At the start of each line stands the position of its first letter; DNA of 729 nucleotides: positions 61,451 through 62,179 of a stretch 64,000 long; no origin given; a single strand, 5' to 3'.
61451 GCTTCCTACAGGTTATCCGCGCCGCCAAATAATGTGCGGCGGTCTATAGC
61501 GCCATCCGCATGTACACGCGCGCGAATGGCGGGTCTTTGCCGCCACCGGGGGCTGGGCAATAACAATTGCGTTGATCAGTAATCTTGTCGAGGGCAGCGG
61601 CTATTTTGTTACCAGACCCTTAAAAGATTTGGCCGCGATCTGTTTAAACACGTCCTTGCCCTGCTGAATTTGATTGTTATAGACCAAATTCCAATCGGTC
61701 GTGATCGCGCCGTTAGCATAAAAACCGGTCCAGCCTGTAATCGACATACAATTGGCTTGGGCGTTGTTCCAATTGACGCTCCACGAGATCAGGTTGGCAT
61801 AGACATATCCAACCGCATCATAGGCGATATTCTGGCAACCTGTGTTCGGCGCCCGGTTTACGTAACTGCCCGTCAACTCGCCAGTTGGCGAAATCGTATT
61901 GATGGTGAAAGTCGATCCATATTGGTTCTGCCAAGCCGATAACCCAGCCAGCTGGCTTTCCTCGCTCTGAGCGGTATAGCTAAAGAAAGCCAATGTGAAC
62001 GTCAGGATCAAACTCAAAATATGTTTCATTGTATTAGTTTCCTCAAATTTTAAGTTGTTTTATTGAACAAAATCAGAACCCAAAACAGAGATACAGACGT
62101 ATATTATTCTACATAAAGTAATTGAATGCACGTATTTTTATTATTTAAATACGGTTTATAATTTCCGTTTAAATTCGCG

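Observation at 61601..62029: Rhizavidin-like avidin-family biotin-binding protein in an AT-rich pocket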

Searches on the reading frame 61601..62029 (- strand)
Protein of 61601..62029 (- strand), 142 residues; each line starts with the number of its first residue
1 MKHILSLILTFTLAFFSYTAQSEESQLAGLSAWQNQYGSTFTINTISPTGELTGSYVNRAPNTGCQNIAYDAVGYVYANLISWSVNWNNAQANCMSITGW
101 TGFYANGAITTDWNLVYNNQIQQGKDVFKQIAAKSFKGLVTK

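Call 3: search_protein_families(library=pfam, proteins=[window:61601-62029:-], max_evalue=0.01)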
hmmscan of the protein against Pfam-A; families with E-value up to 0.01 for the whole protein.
window:61601-62029:- (142 aa): 1 family
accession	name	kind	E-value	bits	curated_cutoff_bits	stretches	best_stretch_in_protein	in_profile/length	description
PF01382.22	Avidin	-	1.4e-13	51.6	24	1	31-119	4-98/116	Avidin family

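Call 4: search_solved_structures(query=window:61601-62029:-, max_evalue=0.01, show_alignments=4)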
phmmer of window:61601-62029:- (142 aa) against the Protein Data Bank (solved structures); distinct sequences matched with E-value up to 0.01: 159 (the best 60 are shown).
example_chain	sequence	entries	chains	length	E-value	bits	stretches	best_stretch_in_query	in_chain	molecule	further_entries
7ouq_A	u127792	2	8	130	8.5e-30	106.6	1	26-139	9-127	wilavidin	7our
7p8y_A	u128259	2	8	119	1.4e-28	102.6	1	26-129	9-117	Wilavidin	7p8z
3t2w_A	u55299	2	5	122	2.4e-26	95.4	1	25-132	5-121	Avidin/streptavidin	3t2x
3szh_A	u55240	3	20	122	4.1e-26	94.6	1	25-132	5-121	Avidin/streptavidin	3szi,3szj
3ew1_A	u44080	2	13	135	5.2e-24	87.8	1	28-139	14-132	rhizavidin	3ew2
6hdv_A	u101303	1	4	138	1.2e-22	83.4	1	29-131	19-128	Afifavidin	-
6zyt_BBB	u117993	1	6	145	1.3e-22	83.3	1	24-136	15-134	Streptavidin/Rhizavidin Hybrid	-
6hds_A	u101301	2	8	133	1.5e-22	83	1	29-131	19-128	short afifavidin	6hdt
6rtq_A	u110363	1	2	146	2.3e-22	82.5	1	19-141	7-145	Hoefavidin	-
4z6j_A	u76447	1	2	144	3.8e-22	81.8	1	24-141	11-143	Avidin family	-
4jnj_A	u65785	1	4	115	3.8e-21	78.5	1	31-131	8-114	Streptavidin/Rhizavidin Hybrid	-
4z27_A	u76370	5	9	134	6e-21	77.9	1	24-130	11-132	Avidin family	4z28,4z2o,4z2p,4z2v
8avj_A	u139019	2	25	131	3e-19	72.4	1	27-141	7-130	agroavCH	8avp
8asr_A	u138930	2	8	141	2e-18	69.7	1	25-129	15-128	Agroavidin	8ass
8ast_A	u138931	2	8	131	3e-18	69.2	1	27-129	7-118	Agroavidin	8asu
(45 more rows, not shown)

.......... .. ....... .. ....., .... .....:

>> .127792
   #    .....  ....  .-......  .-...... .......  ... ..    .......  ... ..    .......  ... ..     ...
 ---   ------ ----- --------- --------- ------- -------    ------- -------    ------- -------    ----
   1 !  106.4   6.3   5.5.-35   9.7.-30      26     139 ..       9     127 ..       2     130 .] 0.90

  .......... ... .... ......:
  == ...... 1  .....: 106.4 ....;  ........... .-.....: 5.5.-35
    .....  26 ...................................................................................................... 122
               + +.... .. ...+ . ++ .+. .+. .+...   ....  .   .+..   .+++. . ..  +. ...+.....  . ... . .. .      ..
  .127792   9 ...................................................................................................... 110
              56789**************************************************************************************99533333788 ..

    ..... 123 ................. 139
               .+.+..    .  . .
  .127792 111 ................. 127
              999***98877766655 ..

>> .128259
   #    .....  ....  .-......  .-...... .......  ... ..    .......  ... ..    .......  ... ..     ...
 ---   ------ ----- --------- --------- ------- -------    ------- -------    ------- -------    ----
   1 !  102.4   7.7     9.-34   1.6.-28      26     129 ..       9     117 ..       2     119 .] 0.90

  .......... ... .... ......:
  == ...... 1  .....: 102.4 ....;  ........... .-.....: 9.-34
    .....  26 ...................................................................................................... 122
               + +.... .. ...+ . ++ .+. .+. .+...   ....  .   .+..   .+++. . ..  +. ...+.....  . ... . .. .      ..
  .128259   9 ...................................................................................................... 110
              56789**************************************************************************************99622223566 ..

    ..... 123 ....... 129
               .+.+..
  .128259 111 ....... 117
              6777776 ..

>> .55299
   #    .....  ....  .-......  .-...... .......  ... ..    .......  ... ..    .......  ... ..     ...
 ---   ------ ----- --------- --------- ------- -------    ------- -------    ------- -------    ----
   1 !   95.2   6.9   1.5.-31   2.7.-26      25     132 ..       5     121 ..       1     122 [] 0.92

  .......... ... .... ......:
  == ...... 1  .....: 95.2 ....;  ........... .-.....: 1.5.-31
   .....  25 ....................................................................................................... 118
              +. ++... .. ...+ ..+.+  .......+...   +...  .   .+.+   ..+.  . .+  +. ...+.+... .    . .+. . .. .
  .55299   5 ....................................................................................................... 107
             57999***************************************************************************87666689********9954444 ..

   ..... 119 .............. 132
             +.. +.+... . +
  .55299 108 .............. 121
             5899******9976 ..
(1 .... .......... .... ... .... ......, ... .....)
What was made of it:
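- Closest known: Hoefavidin and afifavidin. Same: E about 1e-22 (call 4).
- Checked: This is far beyond chance: Pfam PF01382 E=1.4e-13, 51.6 bits against a gathering score of 24 (call 3), and phmmer against PDB chains gives E=8.5e-30 to wilavidin (call 4).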

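Call 6: find_homologous_proteins(query=window:61601-62029:-, max_evalue=0.001)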
Query window:61601-62029:- (142 aa): 4 proteins with E <= 0.001 among 8 candidates.
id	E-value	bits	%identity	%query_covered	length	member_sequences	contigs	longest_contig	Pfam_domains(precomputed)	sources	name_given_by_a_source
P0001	4.4e-89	313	100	100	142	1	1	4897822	PF01382.24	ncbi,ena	-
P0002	3.1e-35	139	51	96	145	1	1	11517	PF01382.24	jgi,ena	-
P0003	1.8e-16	78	38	94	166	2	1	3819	PF01382.24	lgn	-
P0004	5.5e-14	70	36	93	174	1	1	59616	PF01382.24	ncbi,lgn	ncbi:MAG: avidin/streptavidin family protein [Cyanobacteria bacterium P01_G01_bin.54]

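Call 7: find_encoding_contigs(protein=window:61601-62029:-, flank=10000, max_places=6)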
Protein window:61601-62029:- (142 aa): no gene with exactly this product is on record in the collection.

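Call 9: list_cluster_members(proteins=[P0001, P0002])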
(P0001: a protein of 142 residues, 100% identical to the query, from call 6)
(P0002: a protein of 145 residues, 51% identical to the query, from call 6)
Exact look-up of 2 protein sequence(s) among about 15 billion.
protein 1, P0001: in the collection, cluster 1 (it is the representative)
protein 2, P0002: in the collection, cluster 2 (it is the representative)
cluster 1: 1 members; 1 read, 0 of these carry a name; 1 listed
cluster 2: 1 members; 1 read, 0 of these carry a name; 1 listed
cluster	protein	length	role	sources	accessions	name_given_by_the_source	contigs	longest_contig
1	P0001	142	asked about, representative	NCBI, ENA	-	-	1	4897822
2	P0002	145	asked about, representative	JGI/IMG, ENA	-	-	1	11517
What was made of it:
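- The protein is a singleton cluster in the databases (calls 6, 9).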

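Call 10: find_related_loci(query=window:61601-62029:-, collection=genome_contigs, flank=10000)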
Query window:61601-62029:- (142 aa) in genome_contigs; peptide patterns used: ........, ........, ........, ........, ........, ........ (x = any residue, [..] = any of these).
64 stretches matched a pattern, but none encodes a relative of the query by tblastn (E <= 1e-3).
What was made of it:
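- Tried and rejected: Scan of 185,579 species genomes with peptides of the avidin: 64 pattern matches, none a relative (call 10).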

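Call 11: find_encoding_contigs(protein=P0002, flank=10000)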
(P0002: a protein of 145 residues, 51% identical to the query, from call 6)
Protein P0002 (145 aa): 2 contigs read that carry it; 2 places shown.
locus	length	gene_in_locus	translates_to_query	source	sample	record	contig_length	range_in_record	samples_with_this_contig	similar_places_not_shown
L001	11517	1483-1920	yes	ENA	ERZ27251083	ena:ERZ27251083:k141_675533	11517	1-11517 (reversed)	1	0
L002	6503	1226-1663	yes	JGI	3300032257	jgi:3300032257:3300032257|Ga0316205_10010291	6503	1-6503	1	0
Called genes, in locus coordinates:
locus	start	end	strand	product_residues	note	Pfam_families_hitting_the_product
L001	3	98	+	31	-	?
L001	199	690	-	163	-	PF01475:FUR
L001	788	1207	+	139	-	PF01502:PRA-CH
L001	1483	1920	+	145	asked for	PF01382:Avidin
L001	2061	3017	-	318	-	PF00248:Aldo_ket_red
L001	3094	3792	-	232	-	PF02798:GST_N, PF13409:GST_N_2, PF13417:GST_N_3 (weak), PF00043:GST_C, PF13410:GST_C_2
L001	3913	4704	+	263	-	PF13531:SBP_bac_11, PF01547:SBP_bac_1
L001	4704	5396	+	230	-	PF00528:BPD_transp_1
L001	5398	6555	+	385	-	PF00005:ABC_tran, PF03459:TOBE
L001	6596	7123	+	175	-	PF07310:PAS_5 (weak)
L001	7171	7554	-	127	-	PF26795:DUF8265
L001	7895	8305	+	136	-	PF15970:HicB-like_2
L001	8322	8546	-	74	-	-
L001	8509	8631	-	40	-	-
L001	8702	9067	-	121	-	-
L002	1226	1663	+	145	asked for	PF01382:Avidin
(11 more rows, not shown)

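Call 15: search_protein_representatives(protein=window:61601-62029:-)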
Query: 142 residues. Proteins with E-value up to 0.001 (for the whole library): 232; up to 1e-10: 105; up to 1e-30: 1. The best 150 are listed.
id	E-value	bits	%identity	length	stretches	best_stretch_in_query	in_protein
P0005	2.4e-31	124.6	36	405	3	30-130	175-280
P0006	8.4e-30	119.6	53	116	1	17-121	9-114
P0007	1.3e-27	112.4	38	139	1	10-140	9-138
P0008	5.2e-27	110.5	47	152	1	11-141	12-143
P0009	5.6e-27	110.4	47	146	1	1-134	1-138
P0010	1.5e-26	109.0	46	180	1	16-139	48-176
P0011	3.4e-26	107.9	48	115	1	24-130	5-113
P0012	4.5e-26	107.5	48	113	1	37-142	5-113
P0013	1.4e-25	105.9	49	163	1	26-125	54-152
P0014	1.6e-24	102.5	44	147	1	28-134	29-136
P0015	1.6e-23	99.3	43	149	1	10-139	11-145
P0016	3.1e-23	98.3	43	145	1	1-142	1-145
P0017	3.6e-23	98.1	46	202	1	26-138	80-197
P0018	4.2e-23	97.9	43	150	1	18-129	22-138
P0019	6.1e-23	97.3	44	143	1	14-118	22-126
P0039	1.3e-18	83.4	49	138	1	29-131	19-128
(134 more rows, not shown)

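Call 18: search_solved_structures(query=window:61601-62029:-, max_evalue=1e-20, show_alignments=5)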
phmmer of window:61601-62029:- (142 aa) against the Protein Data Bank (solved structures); distinct sequences matched with E-value up to 1e-20: 12.
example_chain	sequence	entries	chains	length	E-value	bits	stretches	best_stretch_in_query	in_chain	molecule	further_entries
7ouq_A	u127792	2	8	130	8.5e-30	106.6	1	26-139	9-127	wilavidin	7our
7p8y_A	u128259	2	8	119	1.4e-28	102.6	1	26-129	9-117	Wilavidin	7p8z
3t2w_A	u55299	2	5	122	2.4e-26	95.4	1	25-132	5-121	Avidin/streptavidin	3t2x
3szh_A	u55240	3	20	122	4.1e-26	94.6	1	25-132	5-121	Avidin/streptavidin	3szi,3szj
3ew1_A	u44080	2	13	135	5.2e-24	87.8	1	28-139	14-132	rhizavidin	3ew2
6hdv_A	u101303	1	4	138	1.2e-22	83.4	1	29-131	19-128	Afifavidin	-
6zyt_BBB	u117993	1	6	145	1.3e-22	83.3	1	24-136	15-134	Streptavidin/Rhizavidin Hybrid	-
6hds_A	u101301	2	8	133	1.5e-22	83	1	29-131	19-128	short afifavidin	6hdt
6rtq_A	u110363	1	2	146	2.3e-22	82.5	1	19-141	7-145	Hoefavidin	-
4z6j_A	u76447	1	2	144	3.8e-22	81.8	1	24-141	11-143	Avidin family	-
4jnj_A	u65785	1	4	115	3.8e-21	78.5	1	31-131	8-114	Streptavidin/Rhizavidin Hybrid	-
4z27_A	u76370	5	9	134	6e-21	77.9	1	24-130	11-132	Avidin family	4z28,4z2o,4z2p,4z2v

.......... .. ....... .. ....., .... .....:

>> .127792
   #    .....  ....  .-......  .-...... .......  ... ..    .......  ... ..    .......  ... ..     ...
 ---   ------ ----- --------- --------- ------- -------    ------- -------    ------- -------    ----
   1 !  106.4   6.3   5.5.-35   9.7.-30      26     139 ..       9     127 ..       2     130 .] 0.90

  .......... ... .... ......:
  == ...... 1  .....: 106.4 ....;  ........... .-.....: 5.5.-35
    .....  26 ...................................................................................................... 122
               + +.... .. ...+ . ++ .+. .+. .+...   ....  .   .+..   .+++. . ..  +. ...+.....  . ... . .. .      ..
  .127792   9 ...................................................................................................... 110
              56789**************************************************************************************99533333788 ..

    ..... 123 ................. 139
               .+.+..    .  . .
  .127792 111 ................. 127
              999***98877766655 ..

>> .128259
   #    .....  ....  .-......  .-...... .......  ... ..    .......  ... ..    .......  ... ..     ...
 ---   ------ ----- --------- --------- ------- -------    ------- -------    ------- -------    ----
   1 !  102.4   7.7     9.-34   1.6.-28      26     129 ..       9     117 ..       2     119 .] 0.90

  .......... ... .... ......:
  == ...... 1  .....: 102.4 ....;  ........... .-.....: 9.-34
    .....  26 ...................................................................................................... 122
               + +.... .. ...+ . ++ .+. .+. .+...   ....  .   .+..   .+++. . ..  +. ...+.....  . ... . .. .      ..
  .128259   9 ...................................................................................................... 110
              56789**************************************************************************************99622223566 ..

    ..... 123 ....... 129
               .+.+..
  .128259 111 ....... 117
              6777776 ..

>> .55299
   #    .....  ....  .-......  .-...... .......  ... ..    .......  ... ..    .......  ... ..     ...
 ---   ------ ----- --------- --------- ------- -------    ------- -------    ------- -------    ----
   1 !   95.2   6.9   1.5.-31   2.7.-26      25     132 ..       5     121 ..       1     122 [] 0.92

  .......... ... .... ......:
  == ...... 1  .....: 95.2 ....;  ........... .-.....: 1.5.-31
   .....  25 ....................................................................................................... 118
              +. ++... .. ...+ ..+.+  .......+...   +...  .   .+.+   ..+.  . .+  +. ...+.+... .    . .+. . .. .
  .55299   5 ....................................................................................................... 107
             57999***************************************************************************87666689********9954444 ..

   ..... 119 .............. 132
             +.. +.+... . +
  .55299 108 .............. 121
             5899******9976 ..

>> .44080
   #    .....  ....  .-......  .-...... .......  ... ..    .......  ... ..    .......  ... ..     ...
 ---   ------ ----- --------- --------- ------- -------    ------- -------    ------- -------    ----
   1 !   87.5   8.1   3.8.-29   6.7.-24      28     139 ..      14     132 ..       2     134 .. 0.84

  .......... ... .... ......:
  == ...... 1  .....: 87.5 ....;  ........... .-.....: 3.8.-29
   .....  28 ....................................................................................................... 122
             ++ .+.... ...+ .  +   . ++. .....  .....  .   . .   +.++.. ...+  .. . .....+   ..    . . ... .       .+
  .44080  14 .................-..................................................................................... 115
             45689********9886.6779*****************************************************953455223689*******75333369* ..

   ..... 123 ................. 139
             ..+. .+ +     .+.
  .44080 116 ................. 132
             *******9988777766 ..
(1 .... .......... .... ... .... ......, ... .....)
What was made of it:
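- Closest known: Shwanavidin. Different: Shwanavidin has a 4-residue longer L6,7 and a 5-residue longer L7,8 (call 18).
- Call 18 aligns QGKDVF with rhizavidin QGQDTF, giving D126.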

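Call 34: find_homologous_proteins(query=A1, max_evalue=0.00001)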
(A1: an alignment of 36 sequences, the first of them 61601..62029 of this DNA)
Query A1 (36 sequences) (142 aa, profile of the alignment): 41 proteins with E <= 0.00001 among 8000 candidates.
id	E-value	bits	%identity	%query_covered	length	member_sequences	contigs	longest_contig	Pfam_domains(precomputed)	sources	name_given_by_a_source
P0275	3.4e-53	197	44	100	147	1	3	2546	PF01382.24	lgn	-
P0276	1.4e-52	195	44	100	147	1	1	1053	PF01382.24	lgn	-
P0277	2.4e-52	194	49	78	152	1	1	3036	PF01382.24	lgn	-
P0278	3.9e-52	194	47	92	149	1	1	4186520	PF01382.24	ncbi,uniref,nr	ncbi:avidin/streptavidin family protein [Chitiniphilus purpureus]|uniref:Avidin/streptavidin family 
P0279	4.0e-52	194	43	99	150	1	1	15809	PF01382.24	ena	-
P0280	7.3e-52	193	39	93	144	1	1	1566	PF01382.24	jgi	jgi:hypothetical protein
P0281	1.2e-51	192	40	99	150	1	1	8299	PF01382.24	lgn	-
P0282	3.9e-51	190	44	99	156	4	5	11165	PF01382.24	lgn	-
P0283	5.4e-51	190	45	99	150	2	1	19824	PF01382.24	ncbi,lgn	-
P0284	1.2e-50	189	45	96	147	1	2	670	PF01382.24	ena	-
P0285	1.4e-50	189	43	74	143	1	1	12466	PF01382.24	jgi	jgi:hypothetical protein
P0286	6.1e-50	186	40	96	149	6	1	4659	PF01382.24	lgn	-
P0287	7.2e-50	186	44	78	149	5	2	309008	PF01382.24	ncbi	ncbi:MAG: avidin/streptavidin family protein [Candidatus Nitrosoglobus sp.]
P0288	7.4e-50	186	41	100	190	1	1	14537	PF01382.24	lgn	-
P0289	8.8e-50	186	46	85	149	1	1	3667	PF01382.24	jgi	-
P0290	2.3e-49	185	44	100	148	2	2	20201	PF01382.24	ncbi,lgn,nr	ncbi:MAG TPA: avidin/streptavidin family protein [Thiobacillus sp.]|nr:avidin/streptavidin family pr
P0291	2.4e-49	185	46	84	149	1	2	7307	PF01382.24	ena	-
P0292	1.0e-48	182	43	100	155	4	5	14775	PF01382.24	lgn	-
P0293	8.7e-48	179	42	90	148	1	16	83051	PF01382.24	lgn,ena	-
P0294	1.2e-47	179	50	73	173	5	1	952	PF01382.24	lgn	-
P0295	9.5e-47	176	42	73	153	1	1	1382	PF01382.24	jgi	-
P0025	1.5e-46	175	40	77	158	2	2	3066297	PF01382.24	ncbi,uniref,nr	ncbi:avidin/streptavidin family protein [Varunaivibrio sulfuroxidans]|uniref:Avidin family protein n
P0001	1.9e-46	175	100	100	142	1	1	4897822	PF01382.24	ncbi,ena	-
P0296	7.4e-46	173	41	82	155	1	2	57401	PF01382.24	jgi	jgi:avidin family protein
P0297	2.2e-45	172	47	70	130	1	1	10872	PF01382.24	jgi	-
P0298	2.3e-45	172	46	79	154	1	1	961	PF01382.24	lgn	-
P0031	4.3e-45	171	37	77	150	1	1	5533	PF01382.24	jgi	jgi:hypothetical protein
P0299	2.2e-44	168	39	96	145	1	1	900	PF01382.24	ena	-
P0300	3.5e-44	168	43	87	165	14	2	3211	PF01382.24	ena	-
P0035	5.4e-44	167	43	75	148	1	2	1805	PF01382.24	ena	-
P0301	1.1e-43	166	38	85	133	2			PF01382.24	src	-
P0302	1.0e-42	163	38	89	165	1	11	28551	PF01382.24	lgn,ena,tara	tara:strand:- start:627 stop:1124 length:498 start_codon:yes stop_codon:yes gene_type:complete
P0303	1.3e-42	163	38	89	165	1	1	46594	PF01382.24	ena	-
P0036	2.6e-42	162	36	100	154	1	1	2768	PF01382.24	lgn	-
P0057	1.6e-40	156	39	77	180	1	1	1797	PF01382.24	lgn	-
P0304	1.6e-39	153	37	92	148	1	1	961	PF01382.24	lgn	-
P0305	2.1e-37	146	43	77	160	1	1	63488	PF01382.24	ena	-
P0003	4.1e-34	135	38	94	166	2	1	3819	PF01382.24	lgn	-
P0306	1.4e-33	133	39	98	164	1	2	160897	PF01382.24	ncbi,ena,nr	ncbi:MAG: avidin/streptavidin family protein [Rhodobacter sp.]|nr:avidin/streptavidin family protein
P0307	2.2e-33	133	38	76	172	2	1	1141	PF01382.24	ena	-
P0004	5.7e-30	122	36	93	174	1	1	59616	PF01382.24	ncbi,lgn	ncbi:MAG: avidin/streptavidin family protein [Cyanobacteria bacterium P01_G01_bin.54]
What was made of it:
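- The family is rare and patchy: 232 clusters among 1.84 billion representatives, with named relatives scattered over Beta-, Gamma- and Alphaproteobacteria (calls 15, 34).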

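Call 44: predict_structure(alignment_id=A2)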
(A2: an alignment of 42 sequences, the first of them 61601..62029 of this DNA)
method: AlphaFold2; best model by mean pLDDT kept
length: 142 residues; sequences in the alignment: 42
mean_pLDDT: 87.3   pTM: 0.74
mean pLDDT of the five models: 87.3, 87.3, 86.4, 86.1, 85.5
residues with pLDDT >= 90: 100; 70-90: 15; 50-70: 25; < 50: 2
segments of 3 or more residues with pLDDT < 50: none
pLDDT, mean of each block of 10 residues (from residue 1): 59 57 66 97 96 98 95 97 98 97 97 97 98 76 63
secondary structure, 60 per line:
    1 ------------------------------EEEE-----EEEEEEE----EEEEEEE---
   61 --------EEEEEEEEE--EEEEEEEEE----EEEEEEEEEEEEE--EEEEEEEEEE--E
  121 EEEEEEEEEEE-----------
elements in order: E31-34 E40-46 E51-57 E69-77 E80-88 E93-105 E108-117 E120-131
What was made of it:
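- On Avidin family (Pfam PF01382): The AF2 model has 8 strands and core pLDDT about 97 (call 44).
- This protein keeps an 11-residue flexible tail (call 44).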

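Call 48: fold_search(model_id=the predicted structure, library=pdb)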
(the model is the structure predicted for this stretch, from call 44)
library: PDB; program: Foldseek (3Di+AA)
matches with E <= 10: 1347; with E <= 0.001: 461
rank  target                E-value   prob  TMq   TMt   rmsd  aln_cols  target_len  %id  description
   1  7our_C                4.2e-13  1.00  0.76  0.90   1.3       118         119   47  Wilavidin apo form (P1 form) (released 2021-11-17)
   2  7our_F                4.6e-13  1.00  0.75  0.87   1.9       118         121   47  Wilavidin apo form (P1 form) (released 2021-11-17)
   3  7our_B                6.7e-13  1.00  0.77  0.90   1.7       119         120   47  Wilavidin apo form (P1 form) (released 2021-11-17)
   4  3szh_A                8.2e-13  1.00  0.72  0.88   1.4       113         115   50  Crystal structure of apo shwanavidin (P1 form) (released 2012-04-11)
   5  7our_A                9.1e-13  1.00  0.76  0.91   1.7       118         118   47  Wilavidin apo form (P1 form) (released 2021-11-17)
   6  7ouq_B                1.1e-12  1.00  0.75  0.90   1.2       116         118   47  wilavidin biotin complex (released 2021-11-17)
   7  7our_E                1.2e-12  1.00  0.76  0.92   1.2       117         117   48  Wilavidin apo form (P1 form) (released 2021-11-17)
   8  3szh_B                1.2e-12  1.00  0.71  0.86   2.2       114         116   48  Crystal structure of apo shwanavidin (P1 form) (released 2012-04-11)
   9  3szi_A                1.3e-12  1.00  0.74  0.89   1.1       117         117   48  Structure of apo shwanavidin (P21 form) (released 2012-04-25)
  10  3szi_F                1.5e-12  1.00  0.72  0.87   2.1       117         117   47  Structure of apo shwanavidin (P21 form) (released 2012-04-25)
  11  3t2w                  2.3e-12  1.00  0.71  0.87   2.1       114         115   48  Crystal structure of shwanavidin (F43A) - biotin complex (released 2012-04-11)
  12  7p8y_A                3.6e-12  1.00  0.70  0.93   1.0       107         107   50  Short wilavidin apo form (released 2021-11-17)
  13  3szi_L                4.0e-12  1.00  0.72  0.85   2.3       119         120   47  Structure of apo shwanavidin (P21 form) (released 2012-04-25)
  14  7ouq_A                4.4e-12  1.00  0.74  0.88   2.1       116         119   46  wilavidin biotin complex (released 2021-11-17)
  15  3szh_F                5.4e-12  1.00  0.71  0.86   2.0       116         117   47  Crystal structure of apo shwanavidin (P1 form) (released 2012-04-11)
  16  3t2x_A                7.0e-12  1.00  0.72  0.86   2.0       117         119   47  Structure of shwanavidin low affinity mutant (F43A) (released 2012-04-11)
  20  3t2x_C                1.0e-11  1.00  0.70  0.85   1.9       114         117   47  Structure of shwanavidin low affinity mutant (F43A) (released 2012-04-11)
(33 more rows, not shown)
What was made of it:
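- On Avidin family (Pfam PF01382): Foldseek top 50 hits are all avidins or streptavidin hybrids, rmsd 1.0-3.0 Å (call 48).
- Closest known: Shwanavidin. Different: It has Phe43 where the query has Thr63; a shwanavidin F43A variant is deposited as a 'low affinity mutant' (3t2x, call 48).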
